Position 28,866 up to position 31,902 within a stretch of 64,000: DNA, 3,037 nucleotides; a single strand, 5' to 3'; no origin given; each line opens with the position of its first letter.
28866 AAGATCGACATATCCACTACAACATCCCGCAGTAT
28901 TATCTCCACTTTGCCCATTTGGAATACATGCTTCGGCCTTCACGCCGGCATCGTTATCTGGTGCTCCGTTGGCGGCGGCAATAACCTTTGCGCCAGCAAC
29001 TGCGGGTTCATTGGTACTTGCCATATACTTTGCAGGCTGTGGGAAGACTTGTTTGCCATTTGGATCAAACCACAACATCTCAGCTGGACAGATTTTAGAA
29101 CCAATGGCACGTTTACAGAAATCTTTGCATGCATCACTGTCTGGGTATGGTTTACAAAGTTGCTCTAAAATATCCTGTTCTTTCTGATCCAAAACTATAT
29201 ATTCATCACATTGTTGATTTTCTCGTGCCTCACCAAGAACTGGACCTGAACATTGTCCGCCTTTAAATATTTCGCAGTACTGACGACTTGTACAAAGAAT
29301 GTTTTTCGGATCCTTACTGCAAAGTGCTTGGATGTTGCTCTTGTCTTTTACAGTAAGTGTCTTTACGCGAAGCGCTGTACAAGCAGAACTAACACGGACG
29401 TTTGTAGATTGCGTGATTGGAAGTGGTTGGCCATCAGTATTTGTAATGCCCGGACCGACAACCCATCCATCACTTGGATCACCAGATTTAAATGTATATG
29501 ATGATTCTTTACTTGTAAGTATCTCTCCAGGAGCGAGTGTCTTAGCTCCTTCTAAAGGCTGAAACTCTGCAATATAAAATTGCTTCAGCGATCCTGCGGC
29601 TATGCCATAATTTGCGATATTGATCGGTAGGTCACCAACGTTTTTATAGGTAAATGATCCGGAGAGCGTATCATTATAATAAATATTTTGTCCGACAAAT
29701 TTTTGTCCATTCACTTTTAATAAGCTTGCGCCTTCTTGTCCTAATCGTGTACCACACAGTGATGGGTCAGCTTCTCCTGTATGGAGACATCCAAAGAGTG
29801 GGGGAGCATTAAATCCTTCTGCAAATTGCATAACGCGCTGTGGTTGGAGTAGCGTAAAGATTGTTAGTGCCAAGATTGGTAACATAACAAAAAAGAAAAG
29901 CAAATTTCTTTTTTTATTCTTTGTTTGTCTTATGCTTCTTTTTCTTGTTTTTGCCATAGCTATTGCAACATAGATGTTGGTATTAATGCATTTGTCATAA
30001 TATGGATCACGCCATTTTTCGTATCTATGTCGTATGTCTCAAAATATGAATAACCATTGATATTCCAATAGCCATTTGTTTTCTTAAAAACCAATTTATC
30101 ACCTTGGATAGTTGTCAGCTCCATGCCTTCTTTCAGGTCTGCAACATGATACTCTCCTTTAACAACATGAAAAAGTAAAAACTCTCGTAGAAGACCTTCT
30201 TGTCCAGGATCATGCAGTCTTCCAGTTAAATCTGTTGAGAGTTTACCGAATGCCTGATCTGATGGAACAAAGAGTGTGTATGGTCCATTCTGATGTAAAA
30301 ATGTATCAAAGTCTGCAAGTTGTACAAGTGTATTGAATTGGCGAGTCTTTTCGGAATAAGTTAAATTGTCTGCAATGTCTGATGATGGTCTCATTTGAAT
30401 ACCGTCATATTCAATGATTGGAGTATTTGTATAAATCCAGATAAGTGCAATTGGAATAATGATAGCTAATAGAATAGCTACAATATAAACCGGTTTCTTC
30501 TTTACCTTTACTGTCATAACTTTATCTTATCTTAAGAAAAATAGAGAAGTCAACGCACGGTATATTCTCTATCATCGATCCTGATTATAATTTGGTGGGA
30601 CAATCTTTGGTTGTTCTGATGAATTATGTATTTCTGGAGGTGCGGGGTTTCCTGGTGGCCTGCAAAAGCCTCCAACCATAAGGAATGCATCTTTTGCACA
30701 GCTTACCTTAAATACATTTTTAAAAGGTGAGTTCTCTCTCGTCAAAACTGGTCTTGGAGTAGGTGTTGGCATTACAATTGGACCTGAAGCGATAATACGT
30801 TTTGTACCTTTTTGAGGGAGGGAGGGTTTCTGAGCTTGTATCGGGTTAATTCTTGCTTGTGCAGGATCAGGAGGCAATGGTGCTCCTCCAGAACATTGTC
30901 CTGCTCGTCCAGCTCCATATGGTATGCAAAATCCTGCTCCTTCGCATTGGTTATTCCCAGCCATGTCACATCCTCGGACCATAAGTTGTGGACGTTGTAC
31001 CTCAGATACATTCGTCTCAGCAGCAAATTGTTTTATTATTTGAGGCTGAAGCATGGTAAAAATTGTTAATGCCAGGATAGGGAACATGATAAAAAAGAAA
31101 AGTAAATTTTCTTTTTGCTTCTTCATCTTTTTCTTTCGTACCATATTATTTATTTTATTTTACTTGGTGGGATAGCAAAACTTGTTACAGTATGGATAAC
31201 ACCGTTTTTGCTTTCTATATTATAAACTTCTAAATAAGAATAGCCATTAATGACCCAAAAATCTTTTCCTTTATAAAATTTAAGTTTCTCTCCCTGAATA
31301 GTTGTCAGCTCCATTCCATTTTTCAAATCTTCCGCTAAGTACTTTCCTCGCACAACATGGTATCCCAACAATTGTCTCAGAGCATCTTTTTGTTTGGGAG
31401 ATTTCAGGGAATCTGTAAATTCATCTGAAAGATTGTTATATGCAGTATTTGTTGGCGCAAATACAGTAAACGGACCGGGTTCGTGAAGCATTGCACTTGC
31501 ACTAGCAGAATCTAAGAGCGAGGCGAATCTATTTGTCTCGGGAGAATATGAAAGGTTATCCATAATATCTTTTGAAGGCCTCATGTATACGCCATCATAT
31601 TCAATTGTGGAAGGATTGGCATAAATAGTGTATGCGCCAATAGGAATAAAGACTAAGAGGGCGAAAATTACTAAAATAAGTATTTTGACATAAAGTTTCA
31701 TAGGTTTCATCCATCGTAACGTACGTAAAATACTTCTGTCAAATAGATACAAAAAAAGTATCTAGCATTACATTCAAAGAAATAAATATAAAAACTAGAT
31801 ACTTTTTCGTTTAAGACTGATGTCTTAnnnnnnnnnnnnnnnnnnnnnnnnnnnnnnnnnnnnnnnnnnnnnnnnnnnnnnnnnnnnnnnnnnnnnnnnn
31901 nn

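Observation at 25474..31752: Threefold tandem array of [fasciclin protein + Cys-rich exoprotein] cassettes next to an excisionase-family HTH gene. A fourth fasciclin pairs with the subtilisin.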

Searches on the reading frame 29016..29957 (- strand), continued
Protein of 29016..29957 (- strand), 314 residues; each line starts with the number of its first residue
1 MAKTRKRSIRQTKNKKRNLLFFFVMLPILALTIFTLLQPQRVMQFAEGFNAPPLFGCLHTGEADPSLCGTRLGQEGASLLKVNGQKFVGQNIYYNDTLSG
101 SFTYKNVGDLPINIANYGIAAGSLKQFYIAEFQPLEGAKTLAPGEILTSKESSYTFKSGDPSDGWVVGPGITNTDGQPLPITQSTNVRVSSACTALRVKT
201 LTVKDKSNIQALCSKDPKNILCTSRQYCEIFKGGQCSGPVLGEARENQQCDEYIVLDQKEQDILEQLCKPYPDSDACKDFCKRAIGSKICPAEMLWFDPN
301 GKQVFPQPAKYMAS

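Call 70: fold_search(model_id=the predicted structure, library=pdb)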
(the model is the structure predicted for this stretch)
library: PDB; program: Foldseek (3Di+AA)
matches with E <= 10: 1900; with E <= 0.001: 114
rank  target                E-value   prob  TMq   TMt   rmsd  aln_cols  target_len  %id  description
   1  7ms2_B                5.7e-06  1.00  0.26  0.12  13.0       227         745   14  Three-dimensional structure of a GH3 Beta-glucosidase from Clostridium thermocellum in complex with glycerol (released 2022-05-18)
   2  7ms2_A                6.1e-06  1.00  0.26  0.12  13.0       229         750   15  Three-dimensional structure of a GH3 Beta-glucosidase from Clostridium thermocellum in complex with glycerol (released 2022-05-18)
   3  9n9j_5                8.2e-06  1.00  0.26  0.49  26.5       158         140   15  Structure of a GRP94 folding intermediate engaged with a CCDC134- and FKBP11-bound secretory translocon (released 2025-11-19)
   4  8j9f_C                1.4e-05  1.00  0.23  0.11  14.1       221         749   17  Structure of STG-hydrolyzing beta-glucosidase 1 (PSTG1) (released 2024-04-10)
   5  8xrx_E                2.2e-05  1.00  0.24  0.14   5.7       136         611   13  The crystal structure of a GH3 enzyme CcBgl3B with glucose and gentiobiose (released 2024-04-10)
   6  8rjc_5                2.2e-05  1.00  0.28  0.45   7.9       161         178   15  Structure of the rabbit 80S ribosome stalled on a 2-TMD rhodopsin intermediate in complex with Sec61-TRAP, open confor (released 2024-01-24)
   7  8b5l_q                2.2e-05  1.00  0.26  0.46   7.8       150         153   11  Cryo-EM structure of ribosome-Sec61-TRAP (TRanslocon Associated Protein) translocon complex (released 2023-03-01)
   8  8j9f_A                2.3e-05  1.00  0.23  0.11  13.2       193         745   17  Structure of STG-hydrolyzing beta-glucosidase 1 (PSTG1) (released 2024-04-10)
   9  8j9f_B                2.6e-05  1.00  0.23  0.11  14.1       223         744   16  Structure of STG-hydrolyzing beta-glucosidase 1 (PSTG1) (released 2024-04-10)
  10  5cl2_B                2.8e-05  1.00  0.24  0.30   9.1       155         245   12  Crystal structure of Spo0M, sporulation control protein, from Bacillus subtilis. (released 2015-12-16)
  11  9lql_C                2.9e-05  1.00  0.25  0.12  13.1       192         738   16  Structure of STG-hydrolyzing beta-glucosidase 1 (PSTG1) complexed with heptyl 1-thio-beta-D-glucopyranoside (released 2026-02-04)
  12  9lql_B                3.5e-05  1.00  0.25  0.12  13.1       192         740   16  Structure of STG-hydrolyzing beta-glucosidase 1 (PSTG1) complexed with heptyl 1-thio-beta-D-glucopyranoside (released 2026-02-04)
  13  9lql_A                3.5e-05  1.00  0.25  0.12  12.6       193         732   16  Structure of STG-hydrolyzing beta-glucosidase 1 (PSTG1) complexed with heptyl 1-thio-beta-D-glucopyranoside (released 2026-02-04)
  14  9lql_D                3.5e-05  1.00  0.25  0.12  12.9       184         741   15  Structure of STG-hydrolyzing beta-glucosidase 1 (PSTG1) complexed with heptyl 1-thio-beta-D-glucopyranoside (released 2026-02-04)
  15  8xrv_A                4.2e-05  1.00  0.23  0.11   6.0       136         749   13  The crystal structure of a GH3 enzyme CcBgl3B with glucose (released 2024-04-10)
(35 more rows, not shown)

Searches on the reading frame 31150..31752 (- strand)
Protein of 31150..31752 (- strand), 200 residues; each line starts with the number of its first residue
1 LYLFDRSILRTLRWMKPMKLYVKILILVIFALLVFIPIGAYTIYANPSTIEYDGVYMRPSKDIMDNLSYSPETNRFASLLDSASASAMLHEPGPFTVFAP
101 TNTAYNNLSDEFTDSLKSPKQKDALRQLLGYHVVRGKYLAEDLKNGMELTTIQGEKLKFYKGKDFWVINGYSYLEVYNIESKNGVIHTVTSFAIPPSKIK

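Call 3: search_protein_families(library=pfam, proteins=[window:31150-31752:-], max_evalue=0.01)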
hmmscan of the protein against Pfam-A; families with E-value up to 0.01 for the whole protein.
window:31150-31752:- (200 aa): 1 family
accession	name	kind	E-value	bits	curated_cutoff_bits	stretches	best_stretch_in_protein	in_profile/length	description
PF02469.27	Fasciclin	-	3e-25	89.3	22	1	72-192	2-120/123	Fasciclin domain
